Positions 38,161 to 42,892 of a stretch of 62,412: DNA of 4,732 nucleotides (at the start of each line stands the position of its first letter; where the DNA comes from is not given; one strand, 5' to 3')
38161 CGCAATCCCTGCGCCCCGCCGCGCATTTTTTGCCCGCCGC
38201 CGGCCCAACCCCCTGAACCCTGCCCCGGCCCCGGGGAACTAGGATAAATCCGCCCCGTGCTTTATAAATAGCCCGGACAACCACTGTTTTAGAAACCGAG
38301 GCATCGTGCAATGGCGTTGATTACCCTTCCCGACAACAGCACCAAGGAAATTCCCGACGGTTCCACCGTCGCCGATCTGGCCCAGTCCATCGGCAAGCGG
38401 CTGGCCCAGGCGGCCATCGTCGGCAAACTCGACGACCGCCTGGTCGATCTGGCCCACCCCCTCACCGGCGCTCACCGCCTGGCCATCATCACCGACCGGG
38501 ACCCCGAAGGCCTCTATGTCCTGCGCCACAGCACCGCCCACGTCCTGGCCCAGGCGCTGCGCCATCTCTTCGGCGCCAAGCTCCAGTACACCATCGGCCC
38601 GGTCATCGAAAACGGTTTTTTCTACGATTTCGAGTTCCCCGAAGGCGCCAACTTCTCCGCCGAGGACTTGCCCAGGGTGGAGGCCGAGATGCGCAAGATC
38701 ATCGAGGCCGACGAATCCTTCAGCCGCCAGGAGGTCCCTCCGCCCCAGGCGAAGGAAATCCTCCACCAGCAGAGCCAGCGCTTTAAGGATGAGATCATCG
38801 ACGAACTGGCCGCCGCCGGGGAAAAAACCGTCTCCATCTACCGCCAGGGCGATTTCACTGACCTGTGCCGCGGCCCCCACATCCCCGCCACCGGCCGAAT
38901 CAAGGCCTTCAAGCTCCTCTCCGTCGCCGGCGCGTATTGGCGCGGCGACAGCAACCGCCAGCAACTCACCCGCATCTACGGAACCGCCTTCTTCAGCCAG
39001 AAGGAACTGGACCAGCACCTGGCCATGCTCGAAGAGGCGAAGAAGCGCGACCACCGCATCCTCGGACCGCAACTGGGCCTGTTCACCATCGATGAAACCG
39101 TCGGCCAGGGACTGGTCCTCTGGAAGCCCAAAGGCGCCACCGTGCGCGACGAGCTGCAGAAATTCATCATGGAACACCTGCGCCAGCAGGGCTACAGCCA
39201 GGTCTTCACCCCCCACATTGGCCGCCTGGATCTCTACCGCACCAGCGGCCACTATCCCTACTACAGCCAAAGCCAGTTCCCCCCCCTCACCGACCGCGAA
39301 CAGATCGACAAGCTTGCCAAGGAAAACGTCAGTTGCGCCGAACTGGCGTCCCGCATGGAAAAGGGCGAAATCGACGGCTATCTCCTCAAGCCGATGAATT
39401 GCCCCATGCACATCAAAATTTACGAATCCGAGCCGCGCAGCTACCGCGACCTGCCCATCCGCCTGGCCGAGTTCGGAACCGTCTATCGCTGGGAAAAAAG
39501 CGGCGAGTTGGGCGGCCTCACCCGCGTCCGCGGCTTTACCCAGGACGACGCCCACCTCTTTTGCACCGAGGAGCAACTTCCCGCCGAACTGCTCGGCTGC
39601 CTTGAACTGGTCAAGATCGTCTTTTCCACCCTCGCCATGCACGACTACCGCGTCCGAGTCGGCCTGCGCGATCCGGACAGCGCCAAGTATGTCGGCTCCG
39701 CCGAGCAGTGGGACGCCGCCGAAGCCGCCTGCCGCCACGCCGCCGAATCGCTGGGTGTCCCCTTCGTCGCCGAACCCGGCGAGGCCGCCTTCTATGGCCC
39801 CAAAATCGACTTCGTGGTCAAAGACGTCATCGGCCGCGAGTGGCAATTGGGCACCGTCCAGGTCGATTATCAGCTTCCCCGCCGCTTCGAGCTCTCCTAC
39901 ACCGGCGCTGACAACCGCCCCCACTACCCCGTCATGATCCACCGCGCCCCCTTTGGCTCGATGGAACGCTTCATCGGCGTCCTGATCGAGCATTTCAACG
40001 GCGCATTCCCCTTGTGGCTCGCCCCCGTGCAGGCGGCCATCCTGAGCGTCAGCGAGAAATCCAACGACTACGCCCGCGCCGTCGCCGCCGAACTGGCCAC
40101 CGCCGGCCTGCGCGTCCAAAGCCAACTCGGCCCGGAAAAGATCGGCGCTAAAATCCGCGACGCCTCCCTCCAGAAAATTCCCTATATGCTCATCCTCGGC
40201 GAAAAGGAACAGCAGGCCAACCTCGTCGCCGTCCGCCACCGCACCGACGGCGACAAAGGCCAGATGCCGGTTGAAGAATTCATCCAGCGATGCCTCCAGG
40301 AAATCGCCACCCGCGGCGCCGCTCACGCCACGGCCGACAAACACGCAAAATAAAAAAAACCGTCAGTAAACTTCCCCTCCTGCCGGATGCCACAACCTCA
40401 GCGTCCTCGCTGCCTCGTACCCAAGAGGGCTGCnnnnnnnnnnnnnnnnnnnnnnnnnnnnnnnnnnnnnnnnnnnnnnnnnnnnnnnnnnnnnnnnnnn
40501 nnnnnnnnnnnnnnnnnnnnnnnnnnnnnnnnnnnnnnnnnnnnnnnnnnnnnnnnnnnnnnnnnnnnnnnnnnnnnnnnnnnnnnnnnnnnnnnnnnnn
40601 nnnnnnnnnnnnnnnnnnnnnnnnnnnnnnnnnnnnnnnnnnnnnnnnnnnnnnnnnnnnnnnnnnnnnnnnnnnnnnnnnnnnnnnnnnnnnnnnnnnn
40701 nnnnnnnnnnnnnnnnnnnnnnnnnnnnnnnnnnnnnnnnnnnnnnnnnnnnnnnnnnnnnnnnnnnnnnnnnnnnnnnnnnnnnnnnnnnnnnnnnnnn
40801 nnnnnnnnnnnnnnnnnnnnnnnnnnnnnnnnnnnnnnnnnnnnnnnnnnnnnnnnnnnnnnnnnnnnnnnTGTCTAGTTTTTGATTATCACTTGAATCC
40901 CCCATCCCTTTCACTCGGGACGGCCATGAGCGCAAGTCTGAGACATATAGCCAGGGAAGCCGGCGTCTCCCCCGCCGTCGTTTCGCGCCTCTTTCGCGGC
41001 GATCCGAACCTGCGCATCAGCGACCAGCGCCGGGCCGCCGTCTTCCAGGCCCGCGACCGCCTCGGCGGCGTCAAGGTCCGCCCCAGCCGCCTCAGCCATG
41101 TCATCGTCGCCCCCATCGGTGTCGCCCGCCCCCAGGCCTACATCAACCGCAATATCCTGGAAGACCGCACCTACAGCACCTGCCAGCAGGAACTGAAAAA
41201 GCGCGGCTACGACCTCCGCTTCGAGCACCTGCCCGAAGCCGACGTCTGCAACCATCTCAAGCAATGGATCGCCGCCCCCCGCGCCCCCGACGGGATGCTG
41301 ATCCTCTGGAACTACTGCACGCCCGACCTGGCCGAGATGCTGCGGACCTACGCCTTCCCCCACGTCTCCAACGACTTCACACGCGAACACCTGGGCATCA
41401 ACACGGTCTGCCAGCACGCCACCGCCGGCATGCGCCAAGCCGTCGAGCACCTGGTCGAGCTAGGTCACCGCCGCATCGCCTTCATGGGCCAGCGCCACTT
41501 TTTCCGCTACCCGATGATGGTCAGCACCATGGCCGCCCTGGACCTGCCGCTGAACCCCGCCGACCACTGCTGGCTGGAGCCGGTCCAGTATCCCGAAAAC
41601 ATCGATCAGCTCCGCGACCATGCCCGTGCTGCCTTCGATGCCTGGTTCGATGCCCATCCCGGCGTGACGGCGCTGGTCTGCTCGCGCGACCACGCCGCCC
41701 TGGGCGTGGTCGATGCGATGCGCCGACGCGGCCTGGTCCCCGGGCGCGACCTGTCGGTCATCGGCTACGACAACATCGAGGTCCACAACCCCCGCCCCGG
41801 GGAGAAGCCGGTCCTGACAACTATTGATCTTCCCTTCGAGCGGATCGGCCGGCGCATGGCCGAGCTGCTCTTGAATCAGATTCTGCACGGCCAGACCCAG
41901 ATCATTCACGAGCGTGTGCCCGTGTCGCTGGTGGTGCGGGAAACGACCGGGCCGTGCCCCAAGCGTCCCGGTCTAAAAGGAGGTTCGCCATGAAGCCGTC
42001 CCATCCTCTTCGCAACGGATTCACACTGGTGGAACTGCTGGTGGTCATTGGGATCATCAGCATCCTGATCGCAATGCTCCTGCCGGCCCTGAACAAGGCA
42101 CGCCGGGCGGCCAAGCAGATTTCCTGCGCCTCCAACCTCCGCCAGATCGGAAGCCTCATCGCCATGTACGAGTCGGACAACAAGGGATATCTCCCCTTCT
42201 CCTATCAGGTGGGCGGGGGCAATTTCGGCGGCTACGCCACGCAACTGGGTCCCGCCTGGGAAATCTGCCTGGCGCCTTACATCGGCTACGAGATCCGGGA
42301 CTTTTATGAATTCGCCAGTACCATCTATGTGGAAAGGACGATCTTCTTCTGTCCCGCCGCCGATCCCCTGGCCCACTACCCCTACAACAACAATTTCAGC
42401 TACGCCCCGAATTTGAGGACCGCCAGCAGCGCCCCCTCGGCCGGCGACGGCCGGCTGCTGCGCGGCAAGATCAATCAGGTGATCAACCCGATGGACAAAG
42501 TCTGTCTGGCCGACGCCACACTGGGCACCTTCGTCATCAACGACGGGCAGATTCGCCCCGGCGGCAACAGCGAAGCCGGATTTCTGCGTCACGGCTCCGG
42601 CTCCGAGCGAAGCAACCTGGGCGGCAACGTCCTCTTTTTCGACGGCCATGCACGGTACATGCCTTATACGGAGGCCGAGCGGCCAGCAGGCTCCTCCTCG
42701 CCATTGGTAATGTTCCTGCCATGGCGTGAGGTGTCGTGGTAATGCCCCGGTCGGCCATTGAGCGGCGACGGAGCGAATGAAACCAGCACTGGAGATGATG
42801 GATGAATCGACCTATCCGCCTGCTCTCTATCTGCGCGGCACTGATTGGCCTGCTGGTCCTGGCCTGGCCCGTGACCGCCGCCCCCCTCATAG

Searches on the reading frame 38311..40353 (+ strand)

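Call 11: search_protein_families(library=pfam, proteins=[window:38311-40353:+])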
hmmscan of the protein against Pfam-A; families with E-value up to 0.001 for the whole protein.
window:38311-40353:+ (680 aa): 4 families
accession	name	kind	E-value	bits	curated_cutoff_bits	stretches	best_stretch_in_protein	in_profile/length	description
PF00587.30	tRNA-synt_2b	-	7.1e-45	153.7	29.3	1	354-562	8-179/179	tRNA synthetase class II core domain (G, H, P, S and T)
PF03129.25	HGTP_anticodon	-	7.9e-22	77.7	21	1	574-662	1-92/94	Anticodon binding domain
PF07973.19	tRNA_SAD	-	9.3e-17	61.2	24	1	174-223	1-44/44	Threonyl and Alanyl tRNA synthetase second additional domain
PF02824.27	TGS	-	3e-11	43.6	22.2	1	4-61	3-60/60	TGS domain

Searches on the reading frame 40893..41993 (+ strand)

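Call 11: search_protein_families(library=pfam, proteins=[window:40893-41993:+])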
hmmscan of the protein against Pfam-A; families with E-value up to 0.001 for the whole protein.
window:40893-41993:+ (366 aa): 3 families
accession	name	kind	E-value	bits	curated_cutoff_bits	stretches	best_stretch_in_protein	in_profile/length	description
PF13377.12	Peripla_BP_3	-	6.5e-26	91.8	26.5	1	184-352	1-167/167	Periplasmic binding protein-like domain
PF00532.27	Peripla_BP_1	-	2.2e-12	47.5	22.2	1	130-346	56-277/281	Periplasmic binding proteins and sugar binding domain of LacI family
PF00356.27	LacI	-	8.5e-06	25.9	27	1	16-57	2-41/46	Bacterial regulatory proteins, lacI family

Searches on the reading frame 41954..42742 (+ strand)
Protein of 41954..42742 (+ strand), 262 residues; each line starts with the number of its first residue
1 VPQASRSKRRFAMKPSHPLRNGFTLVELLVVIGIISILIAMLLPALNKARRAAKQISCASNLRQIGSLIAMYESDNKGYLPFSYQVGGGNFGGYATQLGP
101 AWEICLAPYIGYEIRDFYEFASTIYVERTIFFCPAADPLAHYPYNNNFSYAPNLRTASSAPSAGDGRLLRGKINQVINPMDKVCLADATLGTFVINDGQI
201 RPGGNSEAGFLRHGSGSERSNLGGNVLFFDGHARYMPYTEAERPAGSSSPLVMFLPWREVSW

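Call 11: search_protein_families(library=pfam, proteins=[window:41954-42742:+])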
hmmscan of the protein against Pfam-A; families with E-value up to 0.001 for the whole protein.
window:41954-42742:+ (262 aa): 2 families
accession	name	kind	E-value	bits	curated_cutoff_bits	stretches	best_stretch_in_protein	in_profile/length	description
PF07963.17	N_methyl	-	1.2e-07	31.4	21.2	1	20-43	4-27/27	Prokaryotic N-terminal methylation motif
PF07596.16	SBP_bac_10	-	1.2e-05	25.9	23.3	1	48-111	2-61/268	Protein of unknown function (DUF1559)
